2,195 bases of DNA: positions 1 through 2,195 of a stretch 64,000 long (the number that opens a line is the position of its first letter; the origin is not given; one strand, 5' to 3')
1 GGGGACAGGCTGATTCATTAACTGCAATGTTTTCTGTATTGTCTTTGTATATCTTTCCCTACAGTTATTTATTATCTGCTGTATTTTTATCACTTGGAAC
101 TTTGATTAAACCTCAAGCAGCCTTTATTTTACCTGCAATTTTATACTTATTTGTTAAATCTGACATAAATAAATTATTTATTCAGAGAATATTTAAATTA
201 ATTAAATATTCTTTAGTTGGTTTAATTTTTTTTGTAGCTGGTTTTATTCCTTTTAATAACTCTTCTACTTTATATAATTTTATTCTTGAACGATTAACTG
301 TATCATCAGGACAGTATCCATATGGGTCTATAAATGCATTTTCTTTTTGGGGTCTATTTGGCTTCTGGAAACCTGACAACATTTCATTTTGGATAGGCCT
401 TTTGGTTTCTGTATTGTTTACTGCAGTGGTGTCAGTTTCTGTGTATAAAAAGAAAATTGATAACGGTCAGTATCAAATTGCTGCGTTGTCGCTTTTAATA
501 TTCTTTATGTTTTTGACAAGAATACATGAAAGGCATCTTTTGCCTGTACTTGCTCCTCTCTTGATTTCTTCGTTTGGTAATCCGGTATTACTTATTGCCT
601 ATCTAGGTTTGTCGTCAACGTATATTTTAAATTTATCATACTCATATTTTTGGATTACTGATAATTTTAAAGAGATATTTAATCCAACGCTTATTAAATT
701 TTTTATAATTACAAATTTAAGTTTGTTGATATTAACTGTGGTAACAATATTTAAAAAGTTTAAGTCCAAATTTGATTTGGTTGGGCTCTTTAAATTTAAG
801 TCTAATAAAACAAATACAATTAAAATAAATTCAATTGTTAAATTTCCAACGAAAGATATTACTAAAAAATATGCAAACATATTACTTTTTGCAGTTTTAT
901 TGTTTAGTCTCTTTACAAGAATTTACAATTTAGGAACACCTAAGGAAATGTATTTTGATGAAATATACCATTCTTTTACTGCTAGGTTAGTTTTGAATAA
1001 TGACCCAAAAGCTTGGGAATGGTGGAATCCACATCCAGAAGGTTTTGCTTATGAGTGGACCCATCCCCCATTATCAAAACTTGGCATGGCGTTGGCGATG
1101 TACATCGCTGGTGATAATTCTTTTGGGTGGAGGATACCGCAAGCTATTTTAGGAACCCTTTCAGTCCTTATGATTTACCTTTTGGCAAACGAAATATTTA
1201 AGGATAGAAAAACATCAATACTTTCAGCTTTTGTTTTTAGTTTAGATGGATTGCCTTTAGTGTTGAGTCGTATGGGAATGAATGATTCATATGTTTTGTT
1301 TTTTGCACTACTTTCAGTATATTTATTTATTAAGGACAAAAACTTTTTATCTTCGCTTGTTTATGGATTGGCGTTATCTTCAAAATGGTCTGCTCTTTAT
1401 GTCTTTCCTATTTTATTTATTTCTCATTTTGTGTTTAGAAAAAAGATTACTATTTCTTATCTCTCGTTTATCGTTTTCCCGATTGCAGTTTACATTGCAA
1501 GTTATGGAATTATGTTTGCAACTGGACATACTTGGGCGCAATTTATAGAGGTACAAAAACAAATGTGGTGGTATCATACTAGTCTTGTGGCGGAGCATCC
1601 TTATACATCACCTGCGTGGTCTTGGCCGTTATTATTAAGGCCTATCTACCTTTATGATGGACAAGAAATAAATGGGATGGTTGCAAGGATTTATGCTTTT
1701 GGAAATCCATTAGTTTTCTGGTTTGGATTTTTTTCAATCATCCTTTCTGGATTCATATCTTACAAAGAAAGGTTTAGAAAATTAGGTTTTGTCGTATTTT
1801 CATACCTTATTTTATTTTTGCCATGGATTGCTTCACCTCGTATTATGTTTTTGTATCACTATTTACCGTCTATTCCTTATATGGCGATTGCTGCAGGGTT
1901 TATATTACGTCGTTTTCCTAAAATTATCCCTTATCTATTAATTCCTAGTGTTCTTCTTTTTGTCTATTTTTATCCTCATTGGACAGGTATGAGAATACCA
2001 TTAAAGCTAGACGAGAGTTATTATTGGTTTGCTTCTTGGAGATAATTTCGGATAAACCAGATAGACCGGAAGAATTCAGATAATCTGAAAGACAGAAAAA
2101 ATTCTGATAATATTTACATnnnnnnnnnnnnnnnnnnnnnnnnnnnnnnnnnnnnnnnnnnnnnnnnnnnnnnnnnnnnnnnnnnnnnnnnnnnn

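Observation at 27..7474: Surface locus linking a PMT-type O-mannosyltransferase to Thr/Pro-linker Cys-rich proteins co-transcribed with pilN-pilO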

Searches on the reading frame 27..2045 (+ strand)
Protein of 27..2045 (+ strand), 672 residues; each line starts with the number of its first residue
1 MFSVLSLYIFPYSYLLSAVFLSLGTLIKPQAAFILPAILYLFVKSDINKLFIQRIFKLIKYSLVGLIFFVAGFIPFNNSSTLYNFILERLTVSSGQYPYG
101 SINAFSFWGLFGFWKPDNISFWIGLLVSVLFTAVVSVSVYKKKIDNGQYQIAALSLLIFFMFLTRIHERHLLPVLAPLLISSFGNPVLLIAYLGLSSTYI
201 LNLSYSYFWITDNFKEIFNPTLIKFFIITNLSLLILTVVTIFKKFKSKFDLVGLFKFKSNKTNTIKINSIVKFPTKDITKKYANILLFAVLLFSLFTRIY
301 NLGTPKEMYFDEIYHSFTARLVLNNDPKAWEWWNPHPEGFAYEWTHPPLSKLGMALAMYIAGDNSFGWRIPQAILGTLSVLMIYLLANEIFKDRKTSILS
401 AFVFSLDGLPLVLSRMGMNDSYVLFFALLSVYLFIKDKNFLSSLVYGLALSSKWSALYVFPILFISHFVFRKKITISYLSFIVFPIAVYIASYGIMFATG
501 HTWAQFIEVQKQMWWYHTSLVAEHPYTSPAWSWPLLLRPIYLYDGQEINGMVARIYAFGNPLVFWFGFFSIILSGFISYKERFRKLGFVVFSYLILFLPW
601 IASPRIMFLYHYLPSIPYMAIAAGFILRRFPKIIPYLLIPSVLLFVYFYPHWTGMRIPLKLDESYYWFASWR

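Call 3: search_protein_families(library=pfam, proteins=[window:27-2045:+], max_evalue=0.1)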
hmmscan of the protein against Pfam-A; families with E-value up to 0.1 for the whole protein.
window:27-2045:+ (672 aa): 4 families
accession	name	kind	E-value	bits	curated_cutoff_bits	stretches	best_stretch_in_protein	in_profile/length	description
PF16192.10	PMT_4TMC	-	6.6e-19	68.6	32.4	1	503-671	2-202/202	C-terminal four TMM region of protein-O-mannosyltransferase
PF02366.24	PMT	-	3e-14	53.6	22.7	1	290-469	3-199/245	Dolichyl-phosphate-mannose-protein mannosyltransferase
PF13231.12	PMT_2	-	2.6e-12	47.7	26.1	1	346-475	2-143/160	Dolichyl-phosphate-mannose-protein mannosyltransferase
PF15971.10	Mannosyl_trans4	-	0.0065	16.8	33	1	377-474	47-144/163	DolP-mannose mannosyltransferase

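Call 4: search_protein_families(library=ncbifam, proteins=[window:27-2045:+], max_evalue=0.1)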
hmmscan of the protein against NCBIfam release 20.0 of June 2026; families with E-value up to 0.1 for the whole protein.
window:27-2045:+ (672 aa): 1 family
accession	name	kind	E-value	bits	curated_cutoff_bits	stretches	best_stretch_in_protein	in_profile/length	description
NF058602.1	PrMnsylTfPmt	equivalog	3.7e-18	65.6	800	2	345-440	98-193/530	protein O-mannosyltransferase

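Call 25: find_homologous_proteins(query=window:27-2045:+)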
Query window:27-2045:+ (672 aa): 946 proteins with E <= 0.001 among 8000 candidates; the best 120 are listed.
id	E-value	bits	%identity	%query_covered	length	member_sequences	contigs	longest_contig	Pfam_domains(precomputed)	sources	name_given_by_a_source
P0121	0.0e+0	1440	98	100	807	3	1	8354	PF02366.25,PF16192.11,PF13231.13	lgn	-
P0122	0.0e+0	1115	74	100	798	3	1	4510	PF02366.25,PF16192.11,PF15971.10,PF13231.13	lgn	-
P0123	0.0e+0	1101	73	100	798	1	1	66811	PF02366.25,PF16192.11,PF15971.10,PF13231.13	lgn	-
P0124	0.0e+0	1100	73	100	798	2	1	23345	PF02366.25,PF16192.11,PF15971.10,PF13231.13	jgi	jgi:dolichyl-phosphate-mannose--protein O-mannosyl transferase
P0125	0.0e+0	1083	71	100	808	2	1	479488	PF02366.25,PF16192.11,PF13231.13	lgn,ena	-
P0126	0.0e+0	1077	71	100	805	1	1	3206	PF02366.25,PF16192.11,PF15971.10,PF13231.13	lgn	-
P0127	0.0e+0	1076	70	100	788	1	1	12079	PF02366.25,PF16192.11,PF15971.10,PF13231.13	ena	-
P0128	0.0e+0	1055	71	100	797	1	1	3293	PF09594.17,PF02366.25,PF16192.11,PF13231.13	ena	-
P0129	0.0e+0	1050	70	100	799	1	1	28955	PF02366.25,PF16192.11,PF13231.13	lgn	-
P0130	0.0e+0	1047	70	100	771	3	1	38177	PF02366.25,PF16192.11,PF13231.13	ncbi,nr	ncbi:MAG: dolichyl-phosphate-mannose-protein mannosyltransferase family protein [uncultured bacteriu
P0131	0.0e+0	1042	70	100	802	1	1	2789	PF02366.25,PF16192.11,PF13231.13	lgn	-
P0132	0.0e+0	1040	67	100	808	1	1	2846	PF02366.25,PF16192.11,PF13231.13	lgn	-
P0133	0.0e+0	1038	68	100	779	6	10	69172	PF02366.25,PF16192.11,PF13231.13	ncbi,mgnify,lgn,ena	mgnify:FL=1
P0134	0.0e+0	1038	69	100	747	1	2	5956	PF02366.25,PF16192.11,PF13231.13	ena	-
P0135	0.0e+0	1035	69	100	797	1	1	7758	PF02366.25,PF16192.11,PF13231.13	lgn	-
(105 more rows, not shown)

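Call 42: predict_structure(alignment_id=A3)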
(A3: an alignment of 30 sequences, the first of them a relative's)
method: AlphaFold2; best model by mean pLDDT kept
length: 807 residues; sequences in the alignment: 30
mean_pLDDT: 82.8   pTM: 0.67
mean pLDDT of the five models: 82.8, 81.9, 81.2, 76.8, 75.3
residues with pLDDT >= 90: 374; 70-90: 284; 50-70: 88; < 50: 61
segments of 3 or more residues with pLDDT < 50: 1-9, 237-242, 387-404, 468-479, 656-667
pLDDT, mean of each block of 10 residues (from residue 1): 38 86 84 68 91 82 89 94 90 95 82 84 88 84 96 95 92 93 82 88 96 91 90 59 69 70 88 93 90 94 65 93 87 91 77 69 87 93 62 37 55 95 97 82 73 85 63 46 82 92 92 97 96 97 88 87 97 96 90 92 90 92 90 85 78 51 48 69 87 83 92 84 95 67 68 96 93 94 85 86 68
secondary structure, 60 per line:
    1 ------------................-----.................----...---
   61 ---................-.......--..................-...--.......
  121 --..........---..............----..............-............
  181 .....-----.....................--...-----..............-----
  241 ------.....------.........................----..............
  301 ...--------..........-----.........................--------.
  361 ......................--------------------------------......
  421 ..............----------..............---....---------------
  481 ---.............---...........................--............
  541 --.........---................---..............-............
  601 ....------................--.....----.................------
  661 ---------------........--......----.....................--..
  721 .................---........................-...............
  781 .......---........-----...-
elements in order (helices of 4 or more, strands of 3 or more residues): H13-28 H34-50 H64-79 H81-87 H90-107 H114-120 H123-132 H136-149 H154-167 H169-185 H191-211 H222-235 H247-251 H258-282 H287-303 H312-321 H327-351 H360-382 H415-434 H445-458 H462-465 H484-496 H500-526 H529-540 H543-551 H555-570 H574-587 H589-604 H611-626 H629-633 H638-654 E676-683 E686-691 H696-716 H719-737 H741-764 H766-787 E791-793 H794-798

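Call 44: fold_search(model_id=the predicted structure, library=pdb)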
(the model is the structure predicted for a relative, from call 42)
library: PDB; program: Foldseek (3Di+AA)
matches with E <= 10: 127; with E <= 0.001: 12
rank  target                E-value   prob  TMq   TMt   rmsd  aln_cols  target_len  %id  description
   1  9i5k_A                7.8e-11  1.00  0.42  0.67   4.1       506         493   18  Structure of the Chaetomium thermophilum Pmt4 homodimer (C2 symmetry) (released 2025-12-24)
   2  9i5l_A                7.9e-08  1.00  0.42  0.48   4.7       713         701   13  Structure of the Chaetomium thermophilum Pmt4 homodimer (C1 symmetry) (released 2025-12-24)
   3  9e61_A                1.5e-06  1.00  0.41  0.46   7.1       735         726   12  Cryo-EM structure of Saccharomyces cerevisiae Pmt4 apo form (released 2025-10-15)
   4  9e61_B                1.8e-06  1.00  0.40  0.45   7.1       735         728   12  Cryo-EM structure of Saccharomyces cerevisiae Pmt4 apo form (released 2025-10-15)
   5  9e6i_B                1.9e-06  1.00  0.40  0.45   6.6       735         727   12  Cryo-EM structure of Saccharomyces cerevisiae Pmt4-Ccw5 complex (released 2025-10-15)
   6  6p25_B                2.9e-06  1.00  0.40  0.46   5.7       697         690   11  Structure of S. cerevisiae protein O-mannosyltransferase Pmt1-Pmt2 complex bound to the sugar donor and a peptide acce (released 2019-07-10)
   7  6p25_A                5.1e-06  1.00  0.41  0.45   4.2       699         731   14  Structure of S. cerevisiae protein O-mannosyltransferase Pmt1-Pmt2 complex bound to the sugar donor and a peptide acce (released 2019-07-10)
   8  7e9s_A                6.1e-05  1.00  0.27  0.26  14.4       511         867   14  Archaeal oligosaccharyltransferase AglB from Archaeoglobus fulgidus in complex with an inhibitory peptide and a dolich (released 2021-09-08)
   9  6snh_X                1.6e-04  1.00  0.37  0.59   9.5       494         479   14  Cryo-EM structure of yeast ALG6 in complex with 6AG9 Fab and Dol25-P-Glc (released 2020-03-11)
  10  8agb_A                5.2e-04  1.00  0.30  0.36  11.6       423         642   12  Structure of yeast oligosaccharylransferase complex with lipid-linked oligosaccharide bound (released 2022-12-07)
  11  9wno_A                5.9e-04  1.00  0.37  0.68   5.0       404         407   17  Cryo-EM structure of Candida glabrata GPI mannosyltransferase I bound to Dol-P-Man (released 2025-12-03)
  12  8age_A                8.0e-04  1.00  0.30  0.37  12.0       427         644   12  Structure of yeast oligosaccharylransferase complex with acceptor peptide bound (released 2022-12-07)
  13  8agc_A                1.5e-03  1.00  0.29  0.32  11.9       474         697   14  Structure of yeast oligosaccharylransferase complex with lipid-linked oligosaccharide and non-acceptor peptide bound (released 2022-12-07)
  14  9n9j_I                1.5e-03  1.00  0.29  0.32  14.7       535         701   11  Structure of a GRP94 folding intermediate engaged with a CCDC134- and FKBP11-bound secretory translocon (released 2025-11-19)
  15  7oci_F                2.6e-03  1.00  0.30  0.37  10.8       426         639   14  Cryo-EM structure of yeast Ost6p containing oligosaccharyltransferase complex (released 2022-02-16)
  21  9dm7_A                5.4e-03  1.00  0.32  0.62   5.8       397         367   15  mannosyltransferase PimE in complex with Fab_E6 (released 2025-06-25)
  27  5ezm                  1.4e-02  1.00  0.30  0.44   8.2       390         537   15  Crystal Structure of ArnT from Cupriavidus metallidurans in the apo state (released 2016-02-17)
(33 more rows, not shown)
